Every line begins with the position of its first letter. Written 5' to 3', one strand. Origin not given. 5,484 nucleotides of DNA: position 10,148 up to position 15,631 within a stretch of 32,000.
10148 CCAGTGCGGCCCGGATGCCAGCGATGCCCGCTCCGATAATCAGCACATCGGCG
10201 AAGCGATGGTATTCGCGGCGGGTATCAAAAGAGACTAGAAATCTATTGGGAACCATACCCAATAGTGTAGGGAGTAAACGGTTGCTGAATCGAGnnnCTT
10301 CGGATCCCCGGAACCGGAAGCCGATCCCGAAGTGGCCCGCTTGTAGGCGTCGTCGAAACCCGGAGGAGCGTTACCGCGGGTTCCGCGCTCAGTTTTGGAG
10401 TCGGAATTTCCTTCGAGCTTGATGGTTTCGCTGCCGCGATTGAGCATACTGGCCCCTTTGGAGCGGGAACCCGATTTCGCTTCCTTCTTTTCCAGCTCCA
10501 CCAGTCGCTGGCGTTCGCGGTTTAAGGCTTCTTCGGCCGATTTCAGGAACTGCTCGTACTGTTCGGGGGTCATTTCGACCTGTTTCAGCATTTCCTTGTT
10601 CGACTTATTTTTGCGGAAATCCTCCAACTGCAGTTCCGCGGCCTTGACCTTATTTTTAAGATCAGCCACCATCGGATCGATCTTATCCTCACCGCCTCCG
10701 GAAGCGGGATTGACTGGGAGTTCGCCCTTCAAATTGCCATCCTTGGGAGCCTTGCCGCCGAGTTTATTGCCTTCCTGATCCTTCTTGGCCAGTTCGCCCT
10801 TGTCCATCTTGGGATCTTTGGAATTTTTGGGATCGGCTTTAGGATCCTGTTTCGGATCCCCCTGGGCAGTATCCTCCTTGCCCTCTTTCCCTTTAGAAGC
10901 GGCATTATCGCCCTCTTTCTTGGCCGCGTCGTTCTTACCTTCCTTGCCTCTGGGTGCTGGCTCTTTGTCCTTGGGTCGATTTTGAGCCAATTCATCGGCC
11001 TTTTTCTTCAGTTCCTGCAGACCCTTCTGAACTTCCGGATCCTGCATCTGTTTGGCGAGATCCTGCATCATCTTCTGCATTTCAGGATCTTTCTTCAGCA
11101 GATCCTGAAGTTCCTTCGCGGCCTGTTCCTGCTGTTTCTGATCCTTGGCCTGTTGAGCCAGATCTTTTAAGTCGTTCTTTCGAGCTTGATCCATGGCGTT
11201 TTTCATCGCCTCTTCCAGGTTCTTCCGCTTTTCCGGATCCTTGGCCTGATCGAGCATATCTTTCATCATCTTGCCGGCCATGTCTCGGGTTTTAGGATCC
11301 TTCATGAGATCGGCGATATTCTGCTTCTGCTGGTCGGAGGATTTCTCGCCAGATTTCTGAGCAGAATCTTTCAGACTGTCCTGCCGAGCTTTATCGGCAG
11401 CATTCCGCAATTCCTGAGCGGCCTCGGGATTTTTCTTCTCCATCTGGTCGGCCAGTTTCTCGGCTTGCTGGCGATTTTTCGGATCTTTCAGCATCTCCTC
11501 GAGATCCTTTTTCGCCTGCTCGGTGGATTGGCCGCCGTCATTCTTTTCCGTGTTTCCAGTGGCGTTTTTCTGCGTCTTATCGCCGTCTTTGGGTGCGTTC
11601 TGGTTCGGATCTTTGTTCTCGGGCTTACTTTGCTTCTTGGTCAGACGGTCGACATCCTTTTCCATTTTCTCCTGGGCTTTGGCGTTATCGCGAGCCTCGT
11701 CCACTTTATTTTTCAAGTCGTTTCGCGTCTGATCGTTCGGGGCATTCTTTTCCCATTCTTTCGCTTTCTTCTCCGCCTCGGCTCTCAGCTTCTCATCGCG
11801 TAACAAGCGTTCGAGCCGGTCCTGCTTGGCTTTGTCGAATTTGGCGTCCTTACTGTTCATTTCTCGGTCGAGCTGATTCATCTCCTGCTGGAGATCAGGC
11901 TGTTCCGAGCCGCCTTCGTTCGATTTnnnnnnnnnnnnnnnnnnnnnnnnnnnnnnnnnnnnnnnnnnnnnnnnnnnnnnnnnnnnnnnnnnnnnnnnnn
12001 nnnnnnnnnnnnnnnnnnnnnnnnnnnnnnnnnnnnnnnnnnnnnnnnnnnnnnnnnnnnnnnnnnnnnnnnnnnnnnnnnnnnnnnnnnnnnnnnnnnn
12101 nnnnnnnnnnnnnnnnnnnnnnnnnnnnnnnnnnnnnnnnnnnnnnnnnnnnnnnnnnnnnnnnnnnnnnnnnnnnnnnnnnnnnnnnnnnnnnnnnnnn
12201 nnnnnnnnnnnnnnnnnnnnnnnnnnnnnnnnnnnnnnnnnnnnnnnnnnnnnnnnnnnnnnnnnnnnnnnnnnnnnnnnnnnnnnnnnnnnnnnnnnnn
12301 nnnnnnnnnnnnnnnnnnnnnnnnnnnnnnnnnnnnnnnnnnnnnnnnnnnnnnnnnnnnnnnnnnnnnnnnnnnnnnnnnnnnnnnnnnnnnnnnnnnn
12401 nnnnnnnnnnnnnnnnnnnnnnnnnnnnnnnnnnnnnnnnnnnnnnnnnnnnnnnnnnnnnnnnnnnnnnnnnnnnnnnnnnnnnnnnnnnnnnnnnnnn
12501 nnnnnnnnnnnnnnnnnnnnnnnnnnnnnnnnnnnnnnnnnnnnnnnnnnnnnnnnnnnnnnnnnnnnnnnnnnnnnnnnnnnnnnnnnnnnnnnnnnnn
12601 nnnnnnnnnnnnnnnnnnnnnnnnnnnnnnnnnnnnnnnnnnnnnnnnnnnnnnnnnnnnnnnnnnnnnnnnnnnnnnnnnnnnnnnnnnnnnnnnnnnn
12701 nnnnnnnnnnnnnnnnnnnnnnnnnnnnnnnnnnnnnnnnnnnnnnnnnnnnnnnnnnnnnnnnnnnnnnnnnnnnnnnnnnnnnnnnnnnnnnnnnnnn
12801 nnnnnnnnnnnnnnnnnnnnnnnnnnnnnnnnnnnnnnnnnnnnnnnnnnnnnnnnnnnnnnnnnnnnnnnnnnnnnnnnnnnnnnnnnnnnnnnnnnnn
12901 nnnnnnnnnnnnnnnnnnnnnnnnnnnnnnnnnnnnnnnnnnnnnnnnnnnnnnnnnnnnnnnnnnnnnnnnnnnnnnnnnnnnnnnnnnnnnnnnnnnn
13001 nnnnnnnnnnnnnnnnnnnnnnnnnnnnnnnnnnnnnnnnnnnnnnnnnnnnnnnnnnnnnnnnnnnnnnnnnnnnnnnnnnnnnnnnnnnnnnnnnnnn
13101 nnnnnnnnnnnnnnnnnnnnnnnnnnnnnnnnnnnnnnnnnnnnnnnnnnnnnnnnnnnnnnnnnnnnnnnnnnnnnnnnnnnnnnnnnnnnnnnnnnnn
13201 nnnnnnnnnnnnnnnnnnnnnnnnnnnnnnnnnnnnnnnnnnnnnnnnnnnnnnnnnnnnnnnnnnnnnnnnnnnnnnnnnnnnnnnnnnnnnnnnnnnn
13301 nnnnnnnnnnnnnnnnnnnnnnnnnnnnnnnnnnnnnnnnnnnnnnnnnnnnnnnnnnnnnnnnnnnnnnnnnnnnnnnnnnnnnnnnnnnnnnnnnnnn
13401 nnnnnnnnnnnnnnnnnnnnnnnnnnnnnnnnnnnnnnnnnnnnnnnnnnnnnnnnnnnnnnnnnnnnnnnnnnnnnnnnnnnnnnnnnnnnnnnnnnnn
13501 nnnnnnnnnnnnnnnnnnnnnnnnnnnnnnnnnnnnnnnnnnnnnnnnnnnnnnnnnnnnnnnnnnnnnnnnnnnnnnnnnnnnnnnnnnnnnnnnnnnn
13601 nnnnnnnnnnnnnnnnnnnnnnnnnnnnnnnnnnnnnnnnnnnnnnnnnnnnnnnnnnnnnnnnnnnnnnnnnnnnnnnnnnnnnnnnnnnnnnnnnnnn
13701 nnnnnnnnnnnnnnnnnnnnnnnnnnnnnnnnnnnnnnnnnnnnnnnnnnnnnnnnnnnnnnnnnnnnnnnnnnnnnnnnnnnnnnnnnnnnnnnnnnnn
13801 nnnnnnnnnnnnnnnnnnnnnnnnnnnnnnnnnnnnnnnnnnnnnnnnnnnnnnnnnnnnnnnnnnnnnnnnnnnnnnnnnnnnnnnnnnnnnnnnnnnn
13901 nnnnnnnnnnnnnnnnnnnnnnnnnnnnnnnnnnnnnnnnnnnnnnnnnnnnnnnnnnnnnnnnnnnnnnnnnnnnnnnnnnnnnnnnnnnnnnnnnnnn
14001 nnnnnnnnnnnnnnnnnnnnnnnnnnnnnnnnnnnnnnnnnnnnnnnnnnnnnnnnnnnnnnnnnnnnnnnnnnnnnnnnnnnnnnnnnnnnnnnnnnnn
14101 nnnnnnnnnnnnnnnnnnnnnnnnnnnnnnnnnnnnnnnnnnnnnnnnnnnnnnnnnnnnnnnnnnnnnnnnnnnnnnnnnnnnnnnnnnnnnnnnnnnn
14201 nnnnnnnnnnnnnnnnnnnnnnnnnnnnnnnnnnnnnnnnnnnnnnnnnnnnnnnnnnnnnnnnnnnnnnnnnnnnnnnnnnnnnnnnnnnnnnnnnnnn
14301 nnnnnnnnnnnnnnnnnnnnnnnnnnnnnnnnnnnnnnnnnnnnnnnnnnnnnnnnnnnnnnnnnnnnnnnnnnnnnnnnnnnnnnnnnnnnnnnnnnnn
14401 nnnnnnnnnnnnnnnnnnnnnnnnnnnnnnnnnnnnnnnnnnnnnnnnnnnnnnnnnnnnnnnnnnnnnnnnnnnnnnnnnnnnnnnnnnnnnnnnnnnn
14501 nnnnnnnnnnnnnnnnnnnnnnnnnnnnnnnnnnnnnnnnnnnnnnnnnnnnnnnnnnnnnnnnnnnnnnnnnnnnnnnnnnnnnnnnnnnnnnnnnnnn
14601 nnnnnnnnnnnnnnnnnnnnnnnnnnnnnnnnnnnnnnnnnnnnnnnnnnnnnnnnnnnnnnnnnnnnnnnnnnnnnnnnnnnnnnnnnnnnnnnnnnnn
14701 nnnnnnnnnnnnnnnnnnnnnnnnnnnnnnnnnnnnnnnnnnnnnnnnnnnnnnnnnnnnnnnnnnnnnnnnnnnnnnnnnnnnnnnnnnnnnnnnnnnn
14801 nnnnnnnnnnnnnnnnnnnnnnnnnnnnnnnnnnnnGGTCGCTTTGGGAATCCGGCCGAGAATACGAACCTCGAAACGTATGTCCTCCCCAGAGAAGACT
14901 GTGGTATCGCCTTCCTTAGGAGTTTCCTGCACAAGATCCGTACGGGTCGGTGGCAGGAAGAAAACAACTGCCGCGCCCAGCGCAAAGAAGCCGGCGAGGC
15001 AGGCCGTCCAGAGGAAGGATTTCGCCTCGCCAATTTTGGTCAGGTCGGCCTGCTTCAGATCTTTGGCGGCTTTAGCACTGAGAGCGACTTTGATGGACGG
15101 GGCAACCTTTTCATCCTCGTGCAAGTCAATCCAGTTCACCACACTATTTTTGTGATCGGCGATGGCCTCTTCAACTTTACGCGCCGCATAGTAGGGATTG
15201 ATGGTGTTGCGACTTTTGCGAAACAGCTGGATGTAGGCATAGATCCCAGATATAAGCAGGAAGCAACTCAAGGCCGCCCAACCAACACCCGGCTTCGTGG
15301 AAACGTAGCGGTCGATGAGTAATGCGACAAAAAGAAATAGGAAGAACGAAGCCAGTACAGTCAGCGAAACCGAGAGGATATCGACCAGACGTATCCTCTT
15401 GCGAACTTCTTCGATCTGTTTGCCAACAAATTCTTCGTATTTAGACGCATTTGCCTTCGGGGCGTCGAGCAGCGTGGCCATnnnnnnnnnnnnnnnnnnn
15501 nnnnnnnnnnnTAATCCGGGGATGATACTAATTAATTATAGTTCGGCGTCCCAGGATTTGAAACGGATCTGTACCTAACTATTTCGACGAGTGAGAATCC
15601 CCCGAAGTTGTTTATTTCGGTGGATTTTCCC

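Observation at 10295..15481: Giant membrane protein with a ~950-residue polyampholyte tail built from a recurring [LM][LM][KQR]DP helix-start motif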

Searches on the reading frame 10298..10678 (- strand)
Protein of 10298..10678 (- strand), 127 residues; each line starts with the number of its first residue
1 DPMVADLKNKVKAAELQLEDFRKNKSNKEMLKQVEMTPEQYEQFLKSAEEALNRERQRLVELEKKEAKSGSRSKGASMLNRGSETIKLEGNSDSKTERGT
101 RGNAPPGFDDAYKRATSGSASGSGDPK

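Call 78: search_solved_structures(query=A5, max_evalue=10)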
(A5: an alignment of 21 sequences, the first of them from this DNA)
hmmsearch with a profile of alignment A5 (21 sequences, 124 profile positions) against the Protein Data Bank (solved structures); distinct sequences matched with E-value up to 10: 8.
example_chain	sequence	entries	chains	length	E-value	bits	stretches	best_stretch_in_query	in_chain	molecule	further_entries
1no1_A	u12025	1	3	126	0.028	18.1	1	20-81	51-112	replisome organizer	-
7e1t_C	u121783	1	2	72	0.039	17.6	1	2-35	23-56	Isoform 2 of Nuclear distribution protein nudE homolog 1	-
2mg4_A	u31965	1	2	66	0.58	13.8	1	22-57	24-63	Computational designed homodimer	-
2v66_B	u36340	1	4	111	0.8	13.4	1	2-34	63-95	NUCLEAR DISTRIBUTION PROTEIN NUDE-LIKE 1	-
7bqq_A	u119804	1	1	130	0.94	13.2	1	27-55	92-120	Gogy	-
9frr_A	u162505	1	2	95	1.4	12.6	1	13-42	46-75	Probable serine protease FE772_23065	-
8srz_A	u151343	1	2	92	1.6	12.4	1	13-42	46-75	Probable serine protease FE772_23065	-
5xau_B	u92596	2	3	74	2.7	11.7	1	27-59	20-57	Laminin subunit beta-1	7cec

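Call 79: search_protein_families(library=pfam, alignment_id=A5, max_evalue=1)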
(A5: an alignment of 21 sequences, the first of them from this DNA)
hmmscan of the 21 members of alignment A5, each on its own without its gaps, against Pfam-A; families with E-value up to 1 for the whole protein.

A. member 1, seq(127 aa): 4 families
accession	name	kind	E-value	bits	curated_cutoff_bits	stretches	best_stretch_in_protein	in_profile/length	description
PF14968.11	CCDC84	-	0.019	15.1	25.3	1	21-73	101-153/330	Coiled coil protein 84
PF13233.12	Complex1_LYR_2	-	0.11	13.6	22.3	1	20-66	30-71/80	Complex1_LYR-like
PF09601.15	DUF2459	-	0.16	12.1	27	1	16-66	78-129/171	Protein of unknown function (DUF2459)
PF14195.11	DUF4316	-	0.44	10.8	25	0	9-20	3-14/43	Domain of unknown function (DUF4316)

B. families by the number of members that match (of 21 scanned): 28 families (the first 25 are shown)
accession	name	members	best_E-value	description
PF17944.6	Arg_decarbox_C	3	0.0047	Arginine decarboxylase C-terminal helical extension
PF13233.12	Complex1_LYR_2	2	0.00024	Complex1_LYR-like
PF17279.8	DUF5344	1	0.0024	Family of unknown function (DUF5344)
PF25317.1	SAM_SMF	1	0.0034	SMF/DprA SAM domain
PF08411.15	Exonuc_X-T_C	1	0.0043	Exonuclease C-terminal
PF23617.1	EF-hand_15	1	0.0079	EF-hand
PF01619.24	Pro_dh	1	0.012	Proline dehydrogenase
PF14968.11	CCDC84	1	0.019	Coiled coil protein 84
PF21707.3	ABC_AB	1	0.022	Emaravirus ABC_AB protein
PF24627.1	PUMA_CC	1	0.033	PUMA coiled-coil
PF01442.23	Apolipoprotein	1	0.05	Apolipoprotein A1/A4/E domain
PF01346.23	FKBP_N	1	0.059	Domain amino terminal to FKBP-type peptidyl-prolyl isomerase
PF12912.12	N_NLPC_P60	1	0.062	NLPC_P60 stabilising domain, N term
PF24852.1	DUF7726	1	0.066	Domain of unknown function (DUF7726)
PF03037.21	KMP11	1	0.073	Kinetoplastid membrane protein 11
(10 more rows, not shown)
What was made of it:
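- Tried and rejected: Nothing significant (calls 78, 79).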

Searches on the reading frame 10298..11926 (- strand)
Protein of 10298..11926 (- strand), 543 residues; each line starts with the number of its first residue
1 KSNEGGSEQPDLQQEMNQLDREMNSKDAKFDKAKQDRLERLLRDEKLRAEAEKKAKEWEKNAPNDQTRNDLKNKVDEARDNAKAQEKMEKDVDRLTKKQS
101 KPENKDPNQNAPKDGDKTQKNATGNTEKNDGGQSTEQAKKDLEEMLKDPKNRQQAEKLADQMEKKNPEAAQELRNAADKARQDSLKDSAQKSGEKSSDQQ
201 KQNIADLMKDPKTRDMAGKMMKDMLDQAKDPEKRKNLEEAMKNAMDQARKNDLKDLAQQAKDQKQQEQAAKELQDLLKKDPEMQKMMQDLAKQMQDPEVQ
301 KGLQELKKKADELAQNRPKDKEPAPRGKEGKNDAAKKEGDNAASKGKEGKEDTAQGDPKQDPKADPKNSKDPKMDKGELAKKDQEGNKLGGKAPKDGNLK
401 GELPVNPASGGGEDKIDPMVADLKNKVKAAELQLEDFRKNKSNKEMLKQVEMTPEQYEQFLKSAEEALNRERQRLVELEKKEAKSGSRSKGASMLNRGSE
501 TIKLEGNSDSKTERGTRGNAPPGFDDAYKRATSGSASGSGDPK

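Call 58: search_solved_structures(query=A3, max_evalue=1)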
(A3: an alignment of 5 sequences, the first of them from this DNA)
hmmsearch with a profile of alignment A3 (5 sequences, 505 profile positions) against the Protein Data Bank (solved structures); distinct sequences matched with E-value up to 1: 18.
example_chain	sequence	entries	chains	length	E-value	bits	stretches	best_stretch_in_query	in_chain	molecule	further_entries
5h7c_A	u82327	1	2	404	2.7e-11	46.4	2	158-341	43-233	Immunoglobulin G-binding protein A, DHR14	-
5h78_A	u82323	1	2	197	7.8e-07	31.7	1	171-303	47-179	cAMP-dependent protein kinase type II-alpha regulatory subunit,DHR14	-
5cwh_A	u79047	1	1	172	2.5e-06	30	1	170-310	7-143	Designed helical repeat protein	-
8fiq_A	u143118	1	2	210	0.00092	21.6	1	197-369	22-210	cs207AB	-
6xh5_A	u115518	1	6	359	0.0011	21.3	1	149-294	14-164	helical fusion design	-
9d92_A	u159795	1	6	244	0.0029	19.9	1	59-237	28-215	Z4 c3i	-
5cwj_A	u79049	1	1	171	0.0031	19.8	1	149-294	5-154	Designed helical repeat protein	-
5cwk_A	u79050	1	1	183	0.015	17.5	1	204-338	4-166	Designed helical repeat protein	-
7bqs_A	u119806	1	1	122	0.025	16.9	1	207-302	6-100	Nomur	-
8qaf_A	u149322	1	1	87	0.06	15.6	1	165-222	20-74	sc-apCC-8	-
9lys_A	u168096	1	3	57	0.063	15.5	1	261-294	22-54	dAIT03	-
8fin_A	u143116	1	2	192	0.069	15.4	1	197-338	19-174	cs207A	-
8znl_A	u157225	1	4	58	0.13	14.5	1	177-214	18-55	PD-L1 de novo binder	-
4hxt_A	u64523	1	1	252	0.39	12.9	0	79-265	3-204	De Novo Protein OR329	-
8rz0_A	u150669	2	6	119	0.4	12.8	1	39-142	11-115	RH5-34EM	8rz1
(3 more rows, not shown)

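Call 60: predict_structure(alignment_id=A3)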
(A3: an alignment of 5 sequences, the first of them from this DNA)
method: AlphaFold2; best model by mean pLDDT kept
length: 543 residues; sequences in the alignment: 5
mean_pLDDT: 65.2   pTM: 0.34
mean pLDDT of the five models: 65.2, 61.0, 61.0, 59.7, 59.7
residues with pLDDT >= 90: 30; 70-90: 273; 50-70: 52; < 50: 188
segments of 3 or more residues with pLDDT < 50: 1-9, 100-131, 192-195, 317-375, 377-382, 384-416, 486-519, 533-543
pLDDT, mean of each block of 10 residues (from residue 1): 37 87 81 89 89 92 89 91 87 71 42 36 39 70 85 86 82 85 71 58 80 81 84 85 85 83 81 83 83 78 83 64 36 35 34 33 36 43 45 31 30 46 76 75 59 77 84 80 50 36 35 39 66 46 41
secondary structure, 60 per line:
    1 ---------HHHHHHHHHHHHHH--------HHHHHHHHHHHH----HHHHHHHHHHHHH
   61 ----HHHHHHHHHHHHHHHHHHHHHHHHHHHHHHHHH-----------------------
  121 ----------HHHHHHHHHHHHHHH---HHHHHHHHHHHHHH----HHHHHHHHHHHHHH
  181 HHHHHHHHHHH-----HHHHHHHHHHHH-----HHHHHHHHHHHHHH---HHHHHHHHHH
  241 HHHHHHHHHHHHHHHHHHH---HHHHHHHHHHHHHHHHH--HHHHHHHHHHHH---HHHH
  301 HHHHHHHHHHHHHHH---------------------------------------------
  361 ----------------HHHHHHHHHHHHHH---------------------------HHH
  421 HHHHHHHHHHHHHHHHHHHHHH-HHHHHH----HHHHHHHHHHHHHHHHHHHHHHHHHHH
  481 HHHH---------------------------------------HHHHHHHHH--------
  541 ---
elements in order: H10-23 H32-43 H48-60 H65-97 H131-145 H149-162 H167-191 H197-208 H214-227 H231-259 H263-279 H282-293 H297-315 H377-390 H418-442 H444-449 H454-484 H524-532
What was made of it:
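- The AF2 pTM is 0.34 and the alignment had only 5 sequences (call 60).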

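Call 64: fold_search(model_id=the predicted structure, library=pdb)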
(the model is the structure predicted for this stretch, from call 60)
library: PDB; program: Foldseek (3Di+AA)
matches with E <= 10: 197; with E <= 0.001: 0
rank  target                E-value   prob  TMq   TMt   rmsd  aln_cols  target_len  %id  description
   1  5h7c_C                2.6e-03  0.96  0.12  0.15  17.9       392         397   14  Crystal structure of a repeat protein with two Protein A-DHR14 repeat modules (released 2017-06-28)
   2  5h7c_A                3.8e-03  0.99  0.15  0.19  18.4       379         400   16  Crystal structure of a repeat protein with two Protein A-DHR14 repeat modules (released 2017-06-28)
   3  8fbj                  5.3e-02  0.69  0.12  0.18  19.2       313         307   17  Improving the secretion of designed protein assemblies through negative design of cryptic transmembrane domains (released 2023-03-22)
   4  5k7v_A                9.7e-02  0.63  0.13  0.21  21.2       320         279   14  Computational Design of Self-Assembling Cyclic Protein Homooligomers (released 2017-04-12)
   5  6vfk_B                1.9e-01  0.51  0.13  0.21  20.1       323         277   11  De novo designed tetrahedral nanoparticle T33_dn10 displaying 4 copies of BG505-SOSIP trimer on the surface (released 2020-07-22)
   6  6xns_B                2.3e-01  0.44  0.16  0.23  17.4       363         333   12  C3_crown-05 (released 2020-12-23)
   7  8fit_A                3.1e-01  0.23  0.09  0.19  18.9       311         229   15  Multi-state design of two-state switchable hinge proteins (released 2023-08-16)
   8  6xns_E                3.2e-01  0.41  0.16  0.24  18.1       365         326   13  C3_crown-05 (released 2020-12-23)
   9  5cwh                  4.5e-01  0.30  0.11  0.24  13.4       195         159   20  Crystal structure of de novo designed helical repeat protein DHR14 (released 2015-12-16)
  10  6qh6_A                5.6e-01  0.13  0.11  0.10  18.5       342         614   11  AP2 clathrin adaptor core with two cargo peptides in open+ conformation (released 2019-09-04)
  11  3edv_A                6.2e-01  0.08  0.08  0.12  30.0       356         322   12  Crystal Structure of Repeats 14-16 of Beta2-Spectrin (released 2009-01-20)
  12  3edv_B                6.5e-01  0.10  0.10  0.15  29.2       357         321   13  Crystal Structure of Repeats 14-16 of Beta2-Spectrin (released 2009-01-20)
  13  9l5t_I                6.8e-01  0.15  0.10  0.08  20.3       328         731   13  Cryo-EM structure of the thermophile spliceosome (state B*Q2) (released 2025-03-12)
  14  6fel_C                7.1e-01  0.20  0.10  0.19  16.8       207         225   14  Structure of 14-3-3 gamma in complex with CaMKK2 14-3-3 binding motif Ser511 (released 2018-01-10)
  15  2gw1_A                8.5e-01  0.16  0.15  0.16  14.3       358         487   14  Crystal Structure of the Yeast Tom70 (released 2006-06-27)
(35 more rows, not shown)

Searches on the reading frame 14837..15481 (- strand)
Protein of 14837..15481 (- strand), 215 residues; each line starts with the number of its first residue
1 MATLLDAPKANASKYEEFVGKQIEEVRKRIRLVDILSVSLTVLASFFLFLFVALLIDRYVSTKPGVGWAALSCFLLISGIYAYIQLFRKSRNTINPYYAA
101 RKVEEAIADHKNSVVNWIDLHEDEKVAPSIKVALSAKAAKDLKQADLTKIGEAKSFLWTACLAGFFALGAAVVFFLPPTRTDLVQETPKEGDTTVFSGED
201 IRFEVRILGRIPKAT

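Call 70: find_homologous_proteins(query=A4, max_evalue=0.001)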
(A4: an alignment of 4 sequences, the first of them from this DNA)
Query A4 (4 sequences) (215 aa, profile of the alignment): 120 proteins with E <= 0.001 among 8000 candidates.
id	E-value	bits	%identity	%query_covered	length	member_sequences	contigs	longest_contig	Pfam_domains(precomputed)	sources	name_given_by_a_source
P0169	1.3e-82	295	34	99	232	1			-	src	-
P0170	9.0e-77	276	33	100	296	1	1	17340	-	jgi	jgi:hypothetical protein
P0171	3.2e-76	274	31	100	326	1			-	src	-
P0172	3.8e-73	264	34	99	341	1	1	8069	-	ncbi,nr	ncbi:MAG TPA: hypothetical protein VKI65_02760, partial [Gemmataceae bacterium]|nr:hypothetical prot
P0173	4.8e-72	260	37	84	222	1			-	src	-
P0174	1.6e-71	259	32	99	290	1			-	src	-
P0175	1.1e-70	256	35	82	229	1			-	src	-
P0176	2.9e-70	254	35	74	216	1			-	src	-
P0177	1.0e-69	253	35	94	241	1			-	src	-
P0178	2.5e-68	248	32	99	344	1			-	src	-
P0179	6.8e-68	247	32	73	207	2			-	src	-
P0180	2.1e-67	245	33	96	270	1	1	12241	-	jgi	jgi:hypothetical protein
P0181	2.9e-67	245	39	79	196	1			-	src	-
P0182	3.8e-65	238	35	73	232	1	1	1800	-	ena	-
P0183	4.5e-65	238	32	90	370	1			-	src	-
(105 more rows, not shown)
